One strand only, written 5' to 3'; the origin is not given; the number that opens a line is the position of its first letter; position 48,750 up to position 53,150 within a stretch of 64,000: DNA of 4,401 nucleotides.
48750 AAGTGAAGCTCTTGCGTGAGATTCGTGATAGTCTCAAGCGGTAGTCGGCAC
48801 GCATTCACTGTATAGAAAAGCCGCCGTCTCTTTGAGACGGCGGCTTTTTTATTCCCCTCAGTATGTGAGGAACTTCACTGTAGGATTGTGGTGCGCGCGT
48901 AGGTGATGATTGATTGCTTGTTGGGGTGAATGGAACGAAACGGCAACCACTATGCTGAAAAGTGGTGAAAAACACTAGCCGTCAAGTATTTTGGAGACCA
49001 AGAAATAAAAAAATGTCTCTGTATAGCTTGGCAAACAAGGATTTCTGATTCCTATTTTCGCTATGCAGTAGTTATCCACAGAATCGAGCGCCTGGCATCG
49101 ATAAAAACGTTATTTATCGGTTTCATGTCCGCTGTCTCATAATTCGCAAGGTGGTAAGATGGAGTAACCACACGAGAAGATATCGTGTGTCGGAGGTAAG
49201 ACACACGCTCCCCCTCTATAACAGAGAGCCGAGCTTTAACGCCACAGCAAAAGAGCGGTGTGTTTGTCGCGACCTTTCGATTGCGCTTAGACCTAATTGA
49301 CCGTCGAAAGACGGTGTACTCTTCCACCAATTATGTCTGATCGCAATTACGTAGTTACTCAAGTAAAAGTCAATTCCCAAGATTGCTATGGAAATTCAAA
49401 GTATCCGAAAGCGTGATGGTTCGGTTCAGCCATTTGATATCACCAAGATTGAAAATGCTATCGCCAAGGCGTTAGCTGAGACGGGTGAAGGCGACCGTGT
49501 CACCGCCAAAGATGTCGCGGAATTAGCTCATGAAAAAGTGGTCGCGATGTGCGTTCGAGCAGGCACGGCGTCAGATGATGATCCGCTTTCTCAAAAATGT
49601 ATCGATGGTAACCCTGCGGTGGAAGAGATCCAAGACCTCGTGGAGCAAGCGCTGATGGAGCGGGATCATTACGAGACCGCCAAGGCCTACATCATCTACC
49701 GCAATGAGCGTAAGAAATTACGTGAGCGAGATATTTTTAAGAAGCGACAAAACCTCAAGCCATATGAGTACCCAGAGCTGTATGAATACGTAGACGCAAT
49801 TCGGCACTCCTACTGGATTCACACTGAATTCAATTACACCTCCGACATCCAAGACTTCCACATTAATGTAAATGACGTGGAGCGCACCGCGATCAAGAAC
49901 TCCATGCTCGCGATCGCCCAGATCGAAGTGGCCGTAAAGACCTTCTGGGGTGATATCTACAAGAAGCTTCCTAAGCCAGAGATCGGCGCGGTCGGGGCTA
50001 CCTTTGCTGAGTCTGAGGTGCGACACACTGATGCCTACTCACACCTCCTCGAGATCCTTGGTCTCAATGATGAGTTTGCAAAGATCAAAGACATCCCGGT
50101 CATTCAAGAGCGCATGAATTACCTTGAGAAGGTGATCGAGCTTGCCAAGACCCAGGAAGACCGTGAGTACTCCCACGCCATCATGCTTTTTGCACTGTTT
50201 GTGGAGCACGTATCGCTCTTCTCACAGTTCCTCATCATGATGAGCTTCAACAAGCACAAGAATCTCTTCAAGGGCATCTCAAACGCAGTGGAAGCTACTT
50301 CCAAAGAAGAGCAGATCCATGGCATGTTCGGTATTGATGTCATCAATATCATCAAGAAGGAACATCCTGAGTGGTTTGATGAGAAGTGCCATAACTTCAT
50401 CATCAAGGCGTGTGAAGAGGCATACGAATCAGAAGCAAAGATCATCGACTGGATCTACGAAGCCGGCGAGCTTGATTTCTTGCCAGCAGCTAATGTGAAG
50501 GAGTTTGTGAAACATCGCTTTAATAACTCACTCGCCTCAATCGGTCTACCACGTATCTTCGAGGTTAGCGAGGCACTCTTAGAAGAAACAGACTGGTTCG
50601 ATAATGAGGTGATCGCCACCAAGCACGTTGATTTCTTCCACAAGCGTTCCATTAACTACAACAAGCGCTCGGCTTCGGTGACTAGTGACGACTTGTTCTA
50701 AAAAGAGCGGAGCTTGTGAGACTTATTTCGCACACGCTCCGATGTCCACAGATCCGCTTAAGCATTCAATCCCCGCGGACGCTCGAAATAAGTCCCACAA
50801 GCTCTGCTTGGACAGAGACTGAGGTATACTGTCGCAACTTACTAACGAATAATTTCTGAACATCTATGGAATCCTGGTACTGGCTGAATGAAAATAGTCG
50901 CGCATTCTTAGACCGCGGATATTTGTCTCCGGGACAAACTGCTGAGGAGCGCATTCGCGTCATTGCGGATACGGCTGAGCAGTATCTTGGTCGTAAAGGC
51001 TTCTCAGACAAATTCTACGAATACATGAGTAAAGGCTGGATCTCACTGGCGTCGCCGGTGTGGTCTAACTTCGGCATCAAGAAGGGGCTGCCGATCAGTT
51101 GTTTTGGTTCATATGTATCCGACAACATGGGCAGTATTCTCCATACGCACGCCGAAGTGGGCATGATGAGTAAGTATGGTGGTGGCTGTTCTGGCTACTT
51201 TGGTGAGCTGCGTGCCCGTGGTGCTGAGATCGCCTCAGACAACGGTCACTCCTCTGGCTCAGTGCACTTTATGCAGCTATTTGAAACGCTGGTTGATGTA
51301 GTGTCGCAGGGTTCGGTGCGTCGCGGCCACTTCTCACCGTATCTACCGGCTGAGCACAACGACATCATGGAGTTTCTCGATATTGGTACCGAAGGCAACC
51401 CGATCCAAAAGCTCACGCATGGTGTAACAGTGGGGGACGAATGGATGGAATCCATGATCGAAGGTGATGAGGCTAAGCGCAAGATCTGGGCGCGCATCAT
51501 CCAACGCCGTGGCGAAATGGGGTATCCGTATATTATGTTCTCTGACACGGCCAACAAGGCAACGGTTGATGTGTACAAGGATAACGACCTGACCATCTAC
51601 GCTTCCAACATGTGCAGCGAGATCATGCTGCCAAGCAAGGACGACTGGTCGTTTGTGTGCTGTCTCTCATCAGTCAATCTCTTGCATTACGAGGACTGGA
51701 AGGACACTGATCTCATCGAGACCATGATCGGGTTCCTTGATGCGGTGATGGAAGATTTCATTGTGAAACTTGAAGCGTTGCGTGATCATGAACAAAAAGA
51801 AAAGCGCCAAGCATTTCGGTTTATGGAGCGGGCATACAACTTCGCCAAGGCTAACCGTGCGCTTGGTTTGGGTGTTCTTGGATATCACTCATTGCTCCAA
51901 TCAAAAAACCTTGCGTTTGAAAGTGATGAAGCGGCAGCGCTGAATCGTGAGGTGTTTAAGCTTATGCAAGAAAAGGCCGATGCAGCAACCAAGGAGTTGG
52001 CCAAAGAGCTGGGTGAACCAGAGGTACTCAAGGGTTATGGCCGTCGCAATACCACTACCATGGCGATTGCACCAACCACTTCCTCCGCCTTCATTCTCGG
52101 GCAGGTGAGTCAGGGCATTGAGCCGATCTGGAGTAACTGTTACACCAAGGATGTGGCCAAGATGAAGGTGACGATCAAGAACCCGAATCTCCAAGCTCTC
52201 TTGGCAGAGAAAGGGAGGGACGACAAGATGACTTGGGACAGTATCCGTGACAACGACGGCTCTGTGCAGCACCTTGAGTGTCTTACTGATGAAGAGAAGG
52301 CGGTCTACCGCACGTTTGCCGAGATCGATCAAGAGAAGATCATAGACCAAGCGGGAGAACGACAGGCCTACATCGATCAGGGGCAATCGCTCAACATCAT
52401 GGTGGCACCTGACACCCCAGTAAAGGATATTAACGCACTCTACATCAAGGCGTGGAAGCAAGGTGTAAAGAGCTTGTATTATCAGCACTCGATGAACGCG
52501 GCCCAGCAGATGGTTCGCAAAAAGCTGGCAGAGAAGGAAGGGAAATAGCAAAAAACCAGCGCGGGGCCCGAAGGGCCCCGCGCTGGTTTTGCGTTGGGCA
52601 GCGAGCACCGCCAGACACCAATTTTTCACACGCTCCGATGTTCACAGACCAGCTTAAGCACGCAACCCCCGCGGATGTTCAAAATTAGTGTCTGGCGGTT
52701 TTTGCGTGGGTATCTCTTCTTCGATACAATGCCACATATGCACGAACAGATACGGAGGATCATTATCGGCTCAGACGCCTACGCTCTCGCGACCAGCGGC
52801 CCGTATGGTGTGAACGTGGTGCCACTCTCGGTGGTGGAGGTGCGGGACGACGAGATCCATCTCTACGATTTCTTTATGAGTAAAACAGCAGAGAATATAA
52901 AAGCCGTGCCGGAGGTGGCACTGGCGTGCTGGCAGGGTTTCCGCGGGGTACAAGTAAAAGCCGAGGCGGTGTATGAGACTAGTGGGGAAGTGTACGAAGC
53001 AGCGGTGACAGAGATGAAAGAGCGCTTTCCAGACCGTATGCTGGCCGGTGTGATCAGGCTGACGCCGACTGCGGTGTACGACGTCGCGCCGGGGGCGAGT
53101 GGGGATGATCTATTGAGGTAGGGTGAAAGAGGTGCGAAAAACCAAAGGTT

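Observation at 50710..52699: Two copies of a hairpin element with a conserved core and different stems bracket nrdA as direct repeats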

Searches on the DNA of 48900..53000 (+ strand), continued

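Call 48: search_with_rna_model(model_id=R1, sources=[L284, L285, L286, L287, L288, L289, L290, L291, L016, L018, L019], max_evalue=5, filters=off)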
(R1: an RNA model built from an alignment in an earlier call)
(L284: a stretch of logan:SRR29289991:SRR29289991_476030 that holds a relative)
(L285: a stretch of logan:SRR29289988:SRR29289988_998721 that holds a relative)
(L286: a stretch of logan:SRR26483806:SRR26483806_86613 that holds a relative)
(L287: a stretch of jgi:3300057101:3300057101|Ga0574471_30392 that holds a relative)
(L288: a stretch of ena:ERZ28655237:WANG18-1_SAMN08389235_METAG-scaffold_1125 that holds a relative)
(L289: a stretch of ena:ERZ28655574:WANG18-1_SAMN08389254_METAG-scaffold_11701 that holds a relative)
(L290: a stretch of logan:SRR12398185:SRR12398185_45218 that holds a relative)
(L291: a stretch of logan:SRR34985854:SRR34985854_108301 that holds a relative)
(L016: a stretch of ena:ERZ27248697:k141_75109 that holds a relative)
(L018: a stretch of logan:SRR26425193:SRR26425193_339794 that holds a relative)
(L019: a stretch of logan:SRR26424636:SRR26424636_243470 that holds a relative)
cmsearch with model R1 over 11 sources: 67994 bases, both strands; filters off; matches with E-value up to 5: 33.
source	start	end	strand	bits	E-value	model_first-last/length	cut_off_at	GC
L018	3663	3784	+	96.4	6e-22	1-122/122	no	0.55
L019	1283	1404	+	96.4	6e-22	1-122/122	no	0.55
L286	1759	1879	-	55.5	1.5e-11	1-122/122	no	0.47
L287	1125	1245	-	55.5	1.5e-11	1-122/122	no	0.47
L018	3660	3781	-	21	0.0089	1-122/122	no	0.55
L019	1280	1401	-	21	0.0089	1-122/122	no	0.55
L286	1762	1882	+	15.5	0.22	1-122/122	no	0.49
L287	1128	1248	+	15.5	0.22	1-122/122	no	0.49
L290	4176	4235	-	15.1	0.28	1-122/122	no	0.57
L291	4176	4235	-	15.1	0.28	1-122/122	no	0.57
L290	4179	4238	+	14.5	0.38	1-122/122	no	0.57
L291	4179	4238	+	14.5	0.38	1-122/122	no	0.57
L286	5678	5735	-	13.7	0.6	1-122/122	no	0.5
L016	5678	5743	+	13.7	0.62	1-122/122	no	0.39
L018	66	146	+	13.5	0.68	1-122/122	no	0.59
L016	5674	5741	-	13.5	0.68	1-122/122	no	0.4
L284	3462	3519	+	12.8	1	1-122/122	no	0.47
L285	3462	3519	+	12.8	1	1-122/122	no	0.47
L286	5681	5738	+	12.6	1.2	1-122/122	no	0.55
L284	3459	3516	-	12.2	1.5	1-122/122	no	0.45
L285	3459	3516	-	12.2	1.5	1-122/122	no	0.45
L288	6082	6175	+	11.3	2.5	1-122/122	no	0.48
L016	6950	7043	+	11.3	2.5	1-122/122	no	0.48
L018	1875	1934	-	11.2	2.6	1-122/122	no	0.52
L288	347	393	-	11.1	2.9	1-122/122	no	0.34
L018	63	143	-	11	3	1-122/122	no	0.58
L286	3496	3565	+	11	3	1-122/122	no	0.43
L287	2862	2931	+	11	3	1-122/122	no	0.43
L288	4430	4496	-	10.7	3.5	1-122/122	no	0.45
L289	3541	3607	-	10.7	3.5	1-122/122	no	0.45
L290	4643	4701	+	10.3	4.5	1-122/122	no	0.37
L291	4643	4701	+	10.3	4.5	1-122/122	no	0.37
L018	1879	1936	+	10.3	4.7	1-122/122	no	0.5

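Call 54: search_with_rna_model(model_id=R1, source=L195, start=8530, end=8800, filters=off, max_evalue=1, show_alignments=1)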
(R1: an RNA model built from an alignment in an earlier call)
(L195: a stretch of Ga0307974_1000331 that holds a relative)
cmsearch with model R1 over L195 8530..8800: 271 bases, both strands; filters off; matches with E-value up to 1: 3.
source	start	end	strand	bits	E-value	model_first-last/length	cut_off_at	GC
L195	8557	8678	+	85.5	1.4e-21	1-122/122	no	0.51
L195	8554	8675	-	20.8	4e-05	1-122/122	no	0.51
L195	8750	8789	-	3.6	0.93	42-81/122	no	0.4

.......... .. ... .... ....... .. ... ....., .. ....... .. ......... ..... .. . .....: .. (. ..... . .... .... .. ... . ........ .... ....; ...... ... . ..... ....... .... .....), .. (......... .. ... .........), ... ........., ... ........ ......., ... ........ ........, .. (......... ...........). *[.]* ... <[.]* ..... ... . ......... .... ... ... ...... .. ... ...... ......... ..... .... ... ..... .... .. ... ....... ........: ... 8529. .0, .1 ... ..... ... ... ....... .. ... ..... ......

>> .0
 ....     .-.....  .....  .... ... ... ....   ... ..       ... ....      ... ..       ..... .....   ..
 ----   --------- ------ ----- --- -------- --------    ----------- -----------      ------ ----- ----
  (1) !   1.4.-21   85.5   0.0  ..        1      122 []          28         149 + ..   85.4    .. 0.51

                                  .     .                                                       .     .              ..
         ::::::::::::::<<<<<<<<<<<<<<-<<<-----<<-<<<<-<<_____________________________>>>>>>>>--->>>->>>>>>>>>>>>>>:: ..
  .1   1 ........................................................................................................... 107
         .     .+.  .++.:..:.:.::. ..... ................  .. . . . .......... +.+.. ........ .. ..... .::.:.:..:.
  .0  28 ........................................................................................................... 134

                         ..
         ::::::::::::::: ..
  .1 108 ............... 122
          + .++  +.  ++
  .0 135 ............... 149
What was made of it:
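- L195 has a tandem pair (call 54).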

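Call 58: search_with_rna_model(model_id=R1, sources=[L292, L294, L295], filters=off, max_evalue=0.1)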
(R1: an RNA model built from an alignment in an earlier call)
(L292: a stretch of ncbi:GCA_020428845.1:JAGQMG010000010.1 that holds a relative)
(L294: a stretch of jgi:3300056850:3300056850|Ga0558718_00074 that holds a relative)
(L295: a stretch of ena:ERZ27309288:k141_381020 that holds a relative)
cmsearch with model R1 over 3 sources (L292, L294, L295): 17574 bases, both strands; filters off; matches with E-value up to 0.1: 1.
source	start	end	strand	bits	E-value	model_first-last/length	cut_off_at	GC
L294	4217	4332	-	15.6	0.053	1-122/122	no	0.53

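Call 73: search_with_rna_model(model_id=R1, source=L294, start=4190, end=4350, filters=off, max_evalue=10, show_alignments=2)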
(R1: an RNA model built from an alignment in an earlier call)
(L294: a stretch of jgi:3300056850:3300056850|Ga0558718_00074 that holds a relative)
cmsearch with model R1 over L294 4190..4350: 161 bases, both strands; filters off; matches with E-value up to 10: 3.
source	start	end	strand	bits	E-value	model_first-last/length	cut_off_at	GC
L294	4217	4332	-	15.6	0.00049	1-122/122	no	0.53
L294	4224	4331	+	10.5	0.0094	1-122/122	no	0.52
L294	4198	4223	+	1.4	2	17-103/122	no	0.81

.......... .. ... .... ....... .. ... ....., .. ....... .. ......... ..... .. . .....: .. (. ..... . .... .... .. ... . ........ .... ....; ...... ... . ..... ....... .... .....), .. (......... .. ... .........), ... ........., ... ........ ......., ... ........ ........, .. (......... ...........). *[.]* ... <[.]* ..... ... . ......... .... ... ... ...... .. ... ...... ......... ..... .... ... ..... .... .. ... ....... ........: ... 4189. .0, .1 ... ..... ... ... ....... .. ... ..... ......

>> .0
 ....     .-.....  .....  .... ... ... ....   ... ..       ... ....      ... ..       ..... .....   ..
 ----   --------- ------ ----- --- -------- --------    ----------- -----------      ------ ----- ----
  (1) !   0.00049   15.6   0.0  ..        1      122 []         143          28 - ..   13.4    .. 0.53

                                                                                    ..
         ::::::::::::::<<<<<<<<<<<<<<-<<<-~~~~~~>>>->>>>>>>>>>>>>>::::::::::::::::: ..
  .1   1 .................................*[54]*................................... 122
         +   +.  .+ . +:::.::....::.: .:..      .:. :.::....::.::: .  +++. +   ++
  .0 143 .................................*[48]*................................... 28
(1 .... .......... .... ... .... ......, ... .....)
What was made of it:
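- Tried and rejected: The covariance model matches only its stem (calls 58, 73).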

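Call 76: search_rna_families(sources=[L267, L204, L238, L264], threshold=evalue, max_evalue=10)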
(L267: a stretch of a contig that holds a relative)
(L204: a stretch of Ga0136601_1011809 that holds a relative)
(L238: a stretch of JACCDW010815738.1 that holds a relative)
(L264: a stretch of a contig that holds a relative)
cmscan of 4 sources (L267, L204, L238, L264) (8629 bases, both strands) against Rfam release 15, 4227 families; matches with E-value up to 10: 13.
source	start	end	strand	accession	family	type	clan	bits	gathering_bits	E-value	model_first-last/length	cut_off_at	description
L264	890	998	+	RF03802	MIR5649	Gene; miRNA;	-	30.4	100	0.0067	1-101/101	no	MIR5649 microRNA precursor family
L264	892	996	+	RF04228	MIR6140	Gene; miRNA;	-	27.6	140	0.082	41-125/165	no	MIR6140 microRNA precursor family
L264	890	998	-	RF03802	MIR5649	Gene; miRNA;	-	27.2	100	0.049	1-101/101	no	MIR5649 microRNA precursor family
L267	1437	1488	+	RF03941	mir-3158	Gene; miRNA;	-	25.2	97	0.47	1-81/81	no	mir-3158 microRNA precursor family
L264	887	1005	+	RF04241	mir-5014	Gene; miRNA;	-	23.7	101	0.29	1-123/123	no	mir-5014 microRNA precursor family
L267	1437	1488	-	RF03941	mir-3158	Gene; miRNA;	-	22.3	97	2.4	1-81/81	no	mir-3158 microRNA precursor family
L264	896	993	+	RF03467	mir-2851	Gene; miRNA;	CL00142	21.5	85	4.5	1-90/90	no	mir-2851 microRNA precursor family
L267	1444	1483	-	RF00668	mir-302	Gene; miRNA;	CL00096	20.7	55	3.7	1-68/68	no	mir-302 microRNA precursor family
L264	892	996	-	RF04049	MIR7127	Gene; miRNA;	-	20.7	100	3.5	1-132/132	no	MIR7127 microRNA precursor family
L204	1435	1492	-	RF00523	Prion_pknot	Cis-reg;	-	20.2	39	4.4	1-40/40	no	Prion pseudoknot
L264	895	995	+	RF03818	MIR7994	Gene; miRNA;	-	19.5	100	7.7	1-90/90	no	MIR7994 microRNA precursor family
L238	589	658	+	RF00656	mir-205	Gene; miRNA;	-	18.9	55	1.3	1-75/75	no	mir-205 microRNA precursor family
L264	99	299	-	RF02272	Vax2os1_3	Gene; lncRNA;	-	17.2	50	5.9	1-199/199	no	Vax2os1 conserved region 3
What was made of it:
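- On Any Rfam 15 RNA family: Four other copies give only miRNA-precursor hits of 20-30 bits against thresholds of 85-140 (call 76).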
